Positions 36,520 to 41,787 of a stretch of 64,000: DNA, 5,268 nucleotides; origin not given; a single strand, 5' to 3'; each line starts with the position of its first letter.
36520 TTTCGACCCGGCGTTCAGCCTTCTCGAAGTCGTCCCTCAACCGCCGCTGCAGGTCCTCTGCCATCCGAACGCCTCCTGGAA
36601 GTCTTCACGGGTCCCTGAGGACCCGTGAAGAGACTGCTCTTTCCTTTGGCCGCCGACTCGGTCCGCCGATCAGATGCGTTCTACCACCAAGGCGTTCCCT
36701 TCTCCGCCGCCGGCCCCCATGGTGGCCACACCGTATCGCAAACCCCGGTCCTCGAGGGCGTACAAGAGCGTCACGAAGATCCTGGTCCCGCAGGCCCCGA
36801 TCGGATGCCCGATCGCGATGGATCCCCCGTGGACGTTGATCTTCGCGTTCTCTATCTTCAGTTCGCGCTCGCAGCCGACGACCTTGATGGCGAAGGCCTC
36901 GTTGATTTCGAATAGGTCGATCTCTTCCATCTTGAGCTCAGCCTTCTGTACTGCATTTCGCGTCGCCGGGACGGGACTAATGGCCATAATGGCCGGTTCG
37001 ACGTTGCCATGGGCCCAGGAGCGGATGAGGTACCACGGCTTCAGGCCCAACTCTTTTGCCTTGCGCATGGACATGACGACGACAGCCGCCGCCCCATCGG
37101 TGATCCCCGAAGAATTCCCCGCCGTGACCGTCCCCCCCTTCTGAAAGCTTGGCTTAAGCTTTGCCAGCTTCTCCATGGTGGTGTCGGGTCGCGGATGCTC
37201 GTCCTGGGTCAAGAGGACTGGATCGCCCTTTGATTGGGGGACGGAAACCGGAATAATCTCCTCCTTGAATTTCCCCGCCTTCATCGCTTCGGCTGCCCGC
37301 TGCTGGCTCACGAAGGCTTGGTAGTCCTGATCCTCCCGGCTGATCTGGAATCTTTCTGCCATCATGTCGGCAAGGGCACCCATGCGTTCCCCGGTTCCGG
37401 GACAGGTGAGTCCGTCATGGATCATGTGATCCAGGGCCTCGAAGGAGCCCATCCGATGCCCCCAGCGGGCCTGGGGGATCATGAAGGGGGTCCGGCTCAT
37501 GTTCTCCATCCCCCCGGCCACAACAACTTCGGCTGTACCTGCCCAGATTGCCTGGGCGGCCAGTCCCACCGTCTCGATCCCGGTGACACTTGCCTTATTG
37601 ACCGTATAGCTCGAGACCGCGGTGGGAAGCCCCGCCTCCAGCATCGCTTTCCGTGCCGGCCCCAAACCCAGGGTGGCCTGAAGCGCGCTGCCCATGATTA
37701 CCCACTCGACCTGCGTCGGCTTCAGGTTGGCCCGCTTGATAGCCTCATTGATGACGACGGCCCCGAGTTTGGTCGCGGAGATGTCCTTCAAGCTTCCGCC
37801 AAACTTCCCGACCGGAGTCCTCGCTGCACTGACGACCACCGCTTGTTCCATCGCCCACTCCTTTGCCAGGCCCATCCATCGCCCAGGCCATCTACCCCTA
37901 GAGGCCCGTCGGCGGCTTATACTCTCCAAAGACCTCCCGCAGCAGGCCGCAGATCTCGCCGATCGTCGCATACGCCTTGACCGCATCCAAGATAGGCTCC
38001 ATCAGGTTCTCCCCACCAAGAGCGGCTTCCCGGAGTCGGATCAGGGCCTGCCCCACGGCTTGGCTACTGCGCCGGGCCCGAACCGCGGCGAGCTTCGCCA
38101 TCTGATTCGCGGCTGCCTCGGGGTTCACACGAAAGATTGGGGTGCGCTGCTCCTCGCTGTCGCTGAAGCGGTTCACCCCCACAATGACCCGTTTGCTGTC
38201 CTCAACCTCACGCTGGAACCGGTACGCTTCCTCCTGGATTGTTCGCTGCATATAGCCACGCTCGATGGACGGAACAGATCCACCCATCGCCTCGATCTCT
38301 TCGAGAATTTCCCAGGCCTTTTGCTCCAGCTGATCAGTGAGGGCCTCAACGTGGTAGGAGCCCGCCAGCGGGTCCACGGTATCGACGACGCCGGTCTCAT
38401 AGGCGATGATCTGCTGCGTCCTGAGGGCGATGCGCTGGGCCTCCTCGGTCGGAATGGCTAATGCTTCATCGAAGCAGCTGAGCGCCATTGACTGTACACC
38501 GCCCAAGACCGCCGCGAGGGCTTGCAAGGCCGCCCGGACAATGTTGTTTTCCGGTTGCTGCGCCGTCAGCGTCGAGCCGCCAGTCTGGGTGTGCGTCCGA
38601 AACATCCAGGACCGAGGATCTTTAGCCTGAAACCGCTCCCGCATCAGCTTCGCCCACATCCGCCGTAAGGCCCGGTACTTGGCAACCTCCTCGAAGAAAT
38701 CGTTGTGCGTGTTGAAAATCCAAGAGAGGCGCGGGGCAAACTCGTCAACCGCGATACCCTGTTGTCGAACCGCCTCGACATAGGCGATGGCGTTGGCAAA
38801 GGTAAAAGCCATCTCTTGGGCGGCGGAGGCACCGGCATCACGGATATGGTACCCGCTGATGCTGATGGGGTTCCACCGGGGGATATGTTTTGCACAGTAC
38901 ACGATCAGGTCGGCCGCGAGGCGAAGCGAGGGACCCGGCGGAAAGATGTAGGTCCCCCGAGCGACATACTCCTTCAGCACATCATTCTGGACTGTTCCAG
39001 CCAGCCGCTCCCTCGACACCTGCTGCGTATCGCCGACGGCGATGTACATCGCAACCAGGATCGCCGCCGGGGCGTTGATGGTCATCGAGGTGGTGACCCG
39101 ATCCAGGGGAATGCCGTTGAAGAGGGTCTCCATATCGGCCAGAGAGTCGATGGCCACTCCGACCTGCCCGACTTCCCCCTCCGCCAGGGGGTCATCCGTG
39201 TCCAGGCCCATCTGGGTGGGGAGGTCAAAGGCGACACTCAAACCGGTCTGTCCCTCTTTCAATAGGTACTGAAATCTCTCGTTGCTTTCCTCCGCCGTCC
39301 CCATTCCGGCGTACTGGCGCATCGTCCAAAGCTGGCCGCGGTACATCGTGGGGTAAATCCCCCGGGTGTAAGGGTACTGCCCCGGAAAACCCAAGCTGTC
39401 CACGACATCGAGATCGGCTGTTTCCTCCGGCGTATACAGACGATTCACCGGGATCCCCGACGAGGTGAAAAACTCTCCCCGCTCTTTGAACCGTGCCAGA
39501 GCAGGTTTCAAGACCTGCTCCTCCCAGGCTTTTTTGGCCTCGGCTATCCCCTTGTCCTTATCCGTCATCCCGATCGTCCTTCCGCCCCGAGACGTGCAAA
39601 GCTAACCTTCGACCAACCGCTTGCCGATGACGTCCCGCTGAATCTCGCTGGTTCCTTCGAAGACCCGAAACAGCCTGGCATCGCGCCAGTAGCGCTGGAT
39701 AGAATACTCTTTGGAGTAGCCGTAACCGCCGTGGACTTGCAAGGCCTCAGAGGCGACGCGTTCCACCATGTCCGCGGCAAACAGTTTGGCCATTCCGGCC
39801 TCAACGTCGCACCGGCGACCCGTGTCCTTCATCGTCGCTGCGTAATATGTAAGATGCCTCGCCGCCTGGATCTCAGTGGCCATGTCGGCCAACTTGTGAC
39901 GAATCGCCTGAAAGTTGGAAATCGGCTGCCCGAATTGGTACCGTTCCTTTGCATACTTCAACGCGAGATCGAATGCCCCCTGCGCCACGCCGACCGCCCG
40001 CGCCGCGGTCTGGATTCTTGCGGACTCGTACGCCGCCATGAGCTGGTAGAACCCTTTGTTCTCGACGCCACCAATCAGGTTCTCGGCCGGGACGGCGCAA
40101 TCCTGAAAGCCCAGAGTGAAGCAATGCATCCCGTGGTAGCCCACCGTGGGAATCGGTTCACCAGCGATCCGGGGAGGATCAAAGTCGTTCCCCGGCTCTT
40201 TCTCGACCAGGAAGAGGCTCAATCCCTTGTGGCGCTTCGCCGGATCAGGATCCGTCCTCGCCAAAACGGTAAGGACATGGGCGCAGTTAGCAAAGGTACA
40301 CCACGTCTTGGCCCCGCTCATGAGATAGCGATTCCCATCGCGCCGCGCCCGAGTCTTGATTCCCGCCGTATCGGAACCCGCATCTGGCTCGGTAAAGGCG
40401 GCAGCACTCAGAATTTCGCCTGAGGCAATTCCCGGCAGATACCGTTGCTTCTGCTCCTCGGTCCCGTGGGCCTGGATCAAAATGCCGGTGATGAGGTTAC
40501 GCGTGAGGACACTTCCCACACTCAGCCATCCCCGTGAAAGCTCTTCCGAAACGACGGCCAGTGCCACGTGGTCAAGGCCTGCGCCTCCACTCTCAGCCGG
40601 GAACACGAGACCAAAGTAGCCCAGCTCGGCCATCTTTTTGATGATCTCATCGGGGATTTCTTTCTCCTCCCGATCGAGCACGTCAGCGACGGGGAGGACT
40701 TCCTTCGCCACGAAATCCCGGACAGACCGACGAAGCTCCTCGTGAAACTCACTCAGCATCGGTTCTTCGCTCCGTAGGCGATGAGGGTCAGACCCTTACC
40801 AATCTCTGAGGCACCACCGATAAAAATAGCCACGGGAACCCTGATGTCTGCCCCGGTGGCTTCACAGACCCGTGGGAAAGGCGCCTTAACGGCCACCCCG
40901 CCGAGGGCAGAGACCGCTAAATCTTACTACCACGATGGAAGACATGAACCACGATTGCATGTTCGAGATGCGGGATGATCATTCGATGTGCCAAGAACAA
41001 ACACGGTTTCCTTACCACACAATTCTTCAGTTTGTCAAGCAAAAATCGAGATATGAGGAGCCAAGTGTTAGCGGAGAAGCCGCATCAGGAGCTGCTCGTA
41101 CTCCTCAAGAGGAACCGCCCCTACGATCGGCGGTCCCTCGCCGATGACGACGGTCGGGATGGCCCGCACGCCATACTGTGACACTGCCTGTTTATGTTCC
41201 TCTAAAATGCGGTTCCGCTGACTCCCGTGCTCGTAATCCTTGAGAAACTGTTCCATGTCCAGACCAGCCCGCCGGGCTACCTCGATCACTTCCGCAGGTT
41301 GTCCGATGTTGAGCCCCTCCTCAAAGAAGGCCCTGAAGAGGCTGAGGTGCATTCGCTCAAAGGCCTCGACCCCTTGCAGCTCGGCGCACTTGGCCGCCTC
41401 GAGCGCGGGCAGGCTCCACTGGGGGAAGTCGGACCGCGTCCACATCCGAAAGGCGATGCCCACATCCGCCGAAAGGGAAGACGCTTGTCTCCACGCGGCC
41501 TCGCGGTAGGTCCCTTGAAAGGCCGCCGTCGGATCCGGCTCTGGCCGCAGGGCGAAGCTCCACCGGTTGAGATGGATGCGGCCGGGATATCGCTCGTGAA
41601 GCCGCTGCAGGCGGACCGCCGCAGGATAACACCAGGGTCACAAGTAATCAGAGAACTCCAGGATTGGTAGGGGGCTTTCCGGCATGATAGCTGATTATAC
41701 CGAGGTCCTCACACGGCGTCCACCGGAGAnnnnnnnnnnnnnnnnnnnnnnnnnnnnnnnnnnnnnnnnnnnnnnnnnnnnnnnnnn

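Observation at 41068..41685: Candidate selenoprotein: DsbA/FrnE-like oxidoreductase with UGA at the first Cys of the CPWC motif plus a SECIS-like hairpin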

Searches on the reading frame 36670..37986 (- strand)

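Call 37: search_protein_families(library=pfam, proteins=[window:36670-37986:-], max_evalue=0.00001)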
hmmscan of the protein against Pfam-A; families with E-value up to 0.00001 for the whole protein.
window:36670-37986:- (438 aa): 2 families
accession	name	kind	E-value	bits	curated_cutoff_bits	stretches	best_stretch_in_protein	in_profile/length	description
PF00108.29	Thiolase_N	-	1.6e-90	303.4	26.4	1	50-306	2-258/260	Thiolase, N-terminal domain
PF02803.24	Thiolase_C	-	3.9e-42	143.2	27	1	317-437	3-123/123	Thiolase, C-terminal domain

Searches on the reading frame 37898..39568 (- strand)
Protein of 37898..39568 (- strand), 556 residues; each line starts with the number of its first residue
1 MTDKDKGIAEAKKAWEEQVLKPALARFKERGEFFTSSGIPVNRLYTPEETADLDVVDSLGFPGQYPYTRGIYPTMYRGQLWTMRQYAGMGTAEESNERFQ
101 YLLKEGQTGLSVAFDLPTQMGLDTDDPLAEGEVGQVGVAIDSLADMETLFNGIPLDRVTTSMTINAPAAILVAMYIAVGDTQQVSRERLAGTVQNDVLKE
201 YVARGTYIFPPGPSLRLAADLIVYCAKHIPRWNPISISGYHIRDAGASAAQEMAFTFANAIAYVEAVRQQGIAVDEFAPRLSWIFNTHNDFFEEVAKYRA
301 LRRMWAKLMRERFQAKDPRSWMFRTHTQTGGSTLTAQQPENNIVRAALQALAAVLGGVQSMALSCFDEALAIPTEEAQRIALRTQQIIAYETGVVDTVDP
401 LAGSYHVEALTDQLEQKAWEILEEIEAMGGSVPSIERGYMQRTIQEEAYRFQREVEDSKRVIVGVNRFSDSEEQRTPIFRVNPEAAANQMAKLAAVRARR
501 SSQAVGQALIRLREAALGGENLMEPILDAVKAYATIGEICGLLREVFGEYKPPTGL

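Call 37: search_protein_families(library=pfam, proteins=[window:37898-39568:-], max_evalue=0.00001)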
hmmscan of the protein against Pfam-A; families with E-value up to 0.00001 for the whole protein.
window:37898-39568:- (556 aa): 1 family
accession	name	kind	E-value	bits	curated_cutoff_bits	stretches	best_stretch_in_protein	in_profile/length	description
PF01642.28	MM_CoA_mutase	-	5.1e-223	741.7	22.1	1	35-548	2-512/512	Methylmalonyl-CoA mutase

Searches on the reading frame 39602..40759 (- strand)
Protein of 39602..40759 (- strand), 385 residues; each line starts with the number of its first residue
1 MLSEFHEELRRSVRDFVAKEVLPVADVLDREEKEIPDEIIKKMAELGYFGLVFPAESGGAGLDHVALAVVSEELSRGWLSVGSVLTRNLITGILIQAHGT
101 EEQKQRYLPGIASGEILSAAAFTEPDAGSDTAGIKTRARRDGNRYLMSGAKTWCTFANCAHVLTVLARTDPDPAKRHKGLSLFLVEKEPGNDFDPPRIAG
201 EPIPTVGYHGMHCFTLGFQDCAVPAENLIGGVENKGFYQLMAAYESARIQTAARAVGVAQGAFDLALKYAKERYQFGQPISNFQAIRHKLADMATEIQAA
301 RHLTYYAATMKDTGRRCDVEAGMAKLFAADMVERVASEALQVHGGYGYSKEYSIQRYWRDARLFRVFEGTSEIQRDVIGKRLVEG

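Call 22: find_encoding_contigs(protein=window:39602-40759:-, flank=2000, max_places=4)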
Protein window:39602-40759:- (385 aa): 24 contigs read that carry it; 4 places shown.
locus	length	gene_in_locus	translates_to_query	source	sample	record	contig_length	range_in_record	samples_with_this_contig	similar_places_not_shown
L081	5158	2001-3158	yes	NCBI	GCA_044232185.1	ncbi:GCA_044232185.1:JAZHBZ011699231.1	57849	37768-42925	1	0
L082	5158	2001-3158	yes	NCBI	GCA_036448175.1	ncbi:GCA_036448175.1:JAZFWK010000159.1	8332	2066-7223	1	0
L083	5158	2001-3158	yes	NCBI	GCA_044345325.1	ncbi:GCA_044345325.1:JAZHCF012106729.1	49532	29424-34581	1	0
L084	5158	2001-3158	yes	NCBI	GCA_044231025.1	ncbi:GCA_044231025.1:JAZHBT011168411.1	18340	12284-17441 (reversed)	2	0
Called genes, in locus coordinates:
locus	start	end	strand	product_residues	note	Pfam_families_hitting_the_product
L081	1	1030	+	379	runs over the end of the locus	PF13103:TonB_2, PF03544:TonB_C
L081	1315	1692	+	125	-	PF13462:Thioredoxin_4 (weak), PF13743:Thioredoxin_5, PF01323:DSBA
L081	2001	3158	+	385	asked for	PF02771:Acyl-CoA_dh_N, PF02770:Acyl-CoA_dh_M, PF00441:Acyl-CoA_dh_1, PF08028:Acyl-CoA_dh_2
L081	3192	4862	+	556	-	PF01642:MM_CoA_mutase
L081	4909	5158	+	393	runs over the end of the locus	PF00108:Thiolase_N, PF02803:Thiolase_C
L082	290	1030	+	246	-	PF13103:TonB_2, PF03544:TonB_C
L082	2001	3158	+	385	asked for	PF02771:Acyl-CoA_dh_N, PF02770:Acyl-CoA_dh_M, PF00441:Acyl-CoA_dh_1, PF08028:Acyl-CoA_dh_2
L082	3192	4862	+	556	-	PF01642:MM_CoA_mutase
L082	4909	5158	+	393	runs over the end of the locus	PF00108:Thiolase_N, PF02803:Thiolase_C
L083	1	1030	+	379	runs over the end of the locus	PF13103:TonB_2, PF03544:TonB_C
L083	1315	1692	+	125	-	PF13462:Thioredoxin_4 (weak), PF13743:Thioredoxin_5, PF01323:DSBA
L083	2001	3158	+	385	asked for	PF02771:Acyl-CoA_dh_N, PF02770:Acyl-CoA_dh_M, PF00441:Acyl-CoA_dh_1, PF08028:Acyl-CoA_dh_2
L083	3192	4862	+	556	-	PF01642:MM_CoA_mutase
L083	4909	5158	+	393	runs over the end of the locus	PF00108:Thiolase_N, PF02803:Thiolase_C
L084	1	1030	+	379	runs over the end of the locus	PF13103:TonB_2, PF03544:TonB_C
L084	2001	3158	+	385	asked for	PF02771:Acyl-CoA_dh_N, PF02770:Acyl-CoA_dh_M, PF00441:Acyl-CoA_dh_1, PF08028:Acyl-CoA_dh_2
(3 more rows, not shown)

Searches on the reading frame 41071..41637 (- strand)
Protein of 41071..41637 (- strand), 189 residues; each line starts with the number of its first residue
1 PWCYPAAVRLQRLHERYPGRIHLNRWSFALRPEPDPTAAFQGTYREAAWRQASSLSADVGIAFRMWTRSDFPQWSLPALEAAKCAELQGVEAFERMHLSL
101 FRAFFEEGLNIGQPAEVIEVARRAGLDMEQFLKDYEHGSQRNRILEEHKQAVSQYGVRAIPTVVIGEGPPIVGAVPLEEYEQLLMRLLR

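Call 59: search_protein_representatives(protein=window:41071-41637:-)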
Query: 189 residues. Proteins with E-value up to 0.001 (for the whole library): 1190; up to 1e-10: 172; up to 1e-30: 12. The best 150 are listed.
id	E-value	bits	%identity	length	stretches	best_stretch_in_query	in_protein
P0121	1.1e-49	185.1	55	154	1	39-186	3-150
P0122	4.9e-49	182.9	47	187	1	9-187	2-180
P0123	5.8e-39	150.1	46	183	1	9-184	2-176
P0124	1.7e-37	145.3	57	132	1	59-185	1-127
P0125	3.2e-36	141.1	57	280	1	20-134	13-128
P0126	4.5e-36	140.6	44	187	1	9-188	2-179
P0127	8.5e-34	133.2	42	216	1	1-188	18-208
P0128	1.0e-33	132.9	46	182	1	8-188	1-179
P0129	1.8e-33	132.1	43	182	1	9-182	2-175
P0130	3.6e-33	131.2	38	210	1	8-182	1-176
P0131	1.1e-32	129.7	46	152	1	14-165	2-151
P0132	3.3e-32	128.0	48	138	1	60-187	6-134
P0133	2.0e-30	122.2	46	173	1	27-183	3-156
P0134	5.1e-30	120.9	38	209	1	1-188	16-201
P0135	8.0e-28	113.7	37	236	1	1-186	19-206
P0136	1.2e-27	113.2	38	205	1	1-186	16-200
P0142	2.2e-25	105.8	37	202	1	1-188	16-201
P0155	8.0e-23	97.4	35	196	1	1-187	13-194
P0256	3.3e-12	62.8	27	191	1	9-185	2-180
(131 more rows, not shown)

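Call 63: predict_structure(alignment_id=A3)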
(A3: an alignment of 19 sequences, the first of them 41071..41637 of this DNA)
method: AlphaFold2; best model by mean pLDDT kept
length: 189 residues; sequences in the alignment: 19
mean_pLDDT: 85.4   pTM: 0.81
mean pLDDT of the five models: 85.4, 78.9, 71.7, 62.3, 58.9
residues with pLDDT >= 90: 43; 70-90: 136; 50-70: 8; < 50: 2
segments of 3 or more residues with pLDDT < 50: none
pLDDT, mean of each block of 10 residues (from residue 1): 72 88 78 81 83 81 83 88 93 91 88 93 97 91 87 75 83 84 86
secondary structure, 60 per line:
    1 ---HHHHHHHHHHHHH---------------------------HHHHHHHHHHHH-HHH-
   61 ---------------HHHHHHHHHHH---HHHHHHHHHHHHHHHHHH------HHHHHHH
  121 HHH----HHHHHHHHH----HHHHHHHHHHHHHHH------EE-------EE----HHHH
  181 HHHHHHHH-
elements in order: H4-16 H44-55 H76-86 H90-107 H114-123 H128-136 H141-155 H177-188

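Call 65: fold_search(model_id=the predicted structure, library=pdb)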
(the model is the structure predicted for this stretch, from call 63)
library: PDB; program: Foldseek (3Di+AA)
matches with E <= 10: 156; with E <= 0.001: 16
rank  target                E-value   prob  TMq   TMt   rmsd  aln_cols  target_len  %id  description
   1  3kzq_A                2.5e-06  1.00  0.70  0.66   4.4       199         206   18  The crystal structure of the protein with unknown function from Vibrio parahaemolyticus RIMD 2210633 (released 2010-02-02)
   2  5cp1                  5.8e-06  1.00  0.76  0.61   3.4       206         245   21  Crystal structure of C239S mutant of a novel disulfide oxidoreductase from Deinococcus radiodurans (released 2016-07-20)
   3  5xwh                  6.1e-06  1.00  0.76  0.64   3.5       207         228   21  Structure of FrnE, a novel disulfide oxidoreductase from Deinococcus radiodurans crystallized in the presence of GSH (released 2018-07-04)
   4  5co3                  7.7e-06  1.00  0.74  0.63   3.8       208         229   22  Crystal structure of a novel disulfide oxidoreductase from Deinococcus radiodurans crystallized in presence of DTT (released 2016-07-20)
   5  6ghb_D                1.5e-05  1.00  0.56  0.41   4.9       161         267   25  Crystal structure of Spx in complex with YjbH (oxidized) (released 2019-04-24)
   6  6ghb_B                1.9e-05  1.00  0.60  0.45   4.0       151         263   26  Crystal structure of Spx in complex with YjbH (oxidized) (released 2019-04-24)
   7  5cnw                  2.1e-05  1.00  0.76  0.64   3.6       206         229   21  Crystal structure of a novel disulfide oxidoreductase from Deinococcus radiodurans (released 2016-07-20)
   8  6gho_B                2.3e-05  1.00  0.61  0.44   4.1       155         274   27  Crystal structure of Spx in complex with YjbH (released 2019-04-24)
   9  5coh                  2.5e-05  1.00  0.69  0.58   5.5       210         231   20  Crystal structure of a novel disulfide oxidoreductase from Deinococcus radiodurans crystallized in presence of beta-merc (released 2016-07-20)
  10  2in3                  1.2e-04  1.00  0.70  0.65   6.8       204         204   20  Crystal structure of a putative protein disulfide isomerase from Nitrosomonas europaea (released 2006-11-21)
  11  3gl5                  1.6e-04  1.00  0.77  0.63   3.5       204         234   20  Crystal structure of probable DsbA oxidoreductase SCO1869 from Streptomyces coelicolor (released 2009-03-31)
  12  3fz5_B                2.0e-04  1.00  0.71  0.72   3.9       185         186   20  Crystal structure of possible 2-hydroxychromene-2-carboxylate isomerase from Rhodobacter sphaeroides (released 2009-02-03)
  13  7dk9_B                3.4e-04  1.00  0.56  0.51  10.0       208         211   20  Crystal structure of DsbA-like protein DR2335 from Deinococcus radiodurans R1, native protein (released 2021-11-24)
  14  7dk9_A                4.8e-04  1.00  0.58  0.53   9.7       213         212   20  Crystal structure of DsbA-like protein DR2335 from Deinococcus radiodurans R1, native protein (released 2021-11-24)
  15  7dka_A                5.7e-04  1.00  0.60  0.54   9.5       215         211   20  Crystal structure of DsbA-like protein DR2335 from Deinococcus radiodurans R1, C24S mutant protein (released 2021-11-24)
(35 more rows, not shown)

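Call 66: find_encoding_contigs(protein=P0256, flank=1500, max_places=2)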
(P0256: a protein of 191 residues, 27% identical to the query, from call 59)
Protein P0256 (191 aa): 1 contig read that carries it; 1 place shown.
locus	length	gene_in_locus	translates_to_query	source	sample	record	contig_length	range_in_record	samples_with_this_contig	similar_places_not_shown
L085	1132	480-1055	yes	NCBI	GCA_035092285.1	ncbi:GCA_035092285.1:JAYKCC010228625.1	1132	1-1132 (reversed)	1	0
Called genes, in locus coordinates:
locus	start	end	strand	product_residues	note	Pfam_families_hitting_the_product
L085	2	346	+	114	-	?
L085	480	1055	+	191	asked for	PF01323:DSBA (weak)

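Call 72: find_encoding_contigs(protein=P0155, flank=300, max_places=1)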
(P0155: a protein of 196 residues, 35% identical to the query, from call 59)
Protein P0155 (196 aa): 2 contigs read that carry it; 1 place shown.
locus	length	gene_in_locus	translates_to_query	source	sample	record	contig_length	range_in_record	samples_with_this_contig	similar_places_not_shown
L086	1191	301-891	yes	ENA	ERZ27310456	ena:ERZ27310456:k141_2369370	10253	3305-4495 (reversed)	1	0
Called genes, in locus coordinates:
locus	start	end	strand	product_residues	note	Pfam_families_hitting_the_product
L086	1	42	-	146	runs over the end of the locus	PF02566:OsmC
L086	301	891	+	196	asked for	PF01323:DSBA, PF13743:Thioredoxin_5 (weak), PF13462:Thioredoxin_4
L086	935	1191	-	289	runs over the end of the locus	PF12706:Lactamase_B_2, PF13483:Lactamase_B_3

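Call 73: find_encoding_contigs(protein=P0135, flank=300, max_places=1)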
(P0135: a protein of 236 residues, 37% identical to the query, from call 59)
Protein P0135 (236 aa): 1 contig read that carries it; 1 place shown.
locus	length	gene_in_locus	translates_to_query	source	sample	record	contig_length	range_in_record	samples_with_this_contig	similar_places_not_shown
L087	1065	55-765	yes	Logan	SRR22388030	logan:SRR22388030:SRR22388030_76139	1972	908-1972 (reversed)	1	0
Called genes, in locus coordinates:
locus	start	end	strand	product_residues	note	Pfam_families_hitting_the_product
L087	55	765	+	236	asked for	PF01323:DSBA, PF13743:Thioredoxin_5 (weak)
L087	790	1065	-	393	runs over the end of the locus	?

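Call 74: find_encoding_contigs(protein=P0127, flank=300, max_places=1)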
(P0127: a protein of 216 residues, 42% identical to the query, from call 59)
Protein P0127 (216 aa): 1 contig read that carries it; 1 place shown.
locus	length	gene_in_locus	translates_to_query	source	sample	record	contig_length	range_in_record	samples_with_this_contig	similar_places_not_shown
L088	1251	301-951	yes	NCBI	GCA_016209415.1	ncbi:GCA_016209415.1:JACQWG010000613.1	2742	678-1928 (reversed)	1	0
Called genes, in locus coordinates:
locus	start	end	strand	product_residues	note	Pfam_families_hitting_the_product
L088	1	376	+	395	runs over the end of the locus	PF01075:Glyco_transf_9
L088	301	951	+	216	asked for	PF13462:Thioredoxin_4 (faint), PF01323:DSBA, PF13743:Thioredoxin_5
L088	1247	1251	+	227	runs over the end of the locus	PF13557:Phenol_MetA_deg (weak)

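Call 75: find_encoding_contigs(protein=P0142, flank=300, max_places=1)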
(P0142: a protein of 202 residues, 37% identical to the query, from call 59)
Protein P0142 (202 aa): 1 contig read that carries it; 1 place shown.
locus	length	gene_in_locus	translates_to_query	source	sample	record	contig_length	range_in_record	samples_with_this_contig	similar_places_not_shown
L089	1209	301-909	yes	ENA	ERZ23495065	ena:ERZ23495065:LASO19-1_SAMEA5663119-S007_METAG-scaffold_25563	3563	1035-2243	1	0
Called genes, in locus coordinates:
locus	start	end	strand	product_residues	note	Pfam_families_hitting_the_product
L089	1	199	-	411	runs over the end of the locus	?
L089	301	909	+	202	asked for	PF01323:DSBA, PF13462:Thioredoxin_4 (faint), PF13743:Thioredoxin_5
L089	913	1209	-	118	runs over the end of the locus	PF00857:Isochorismatase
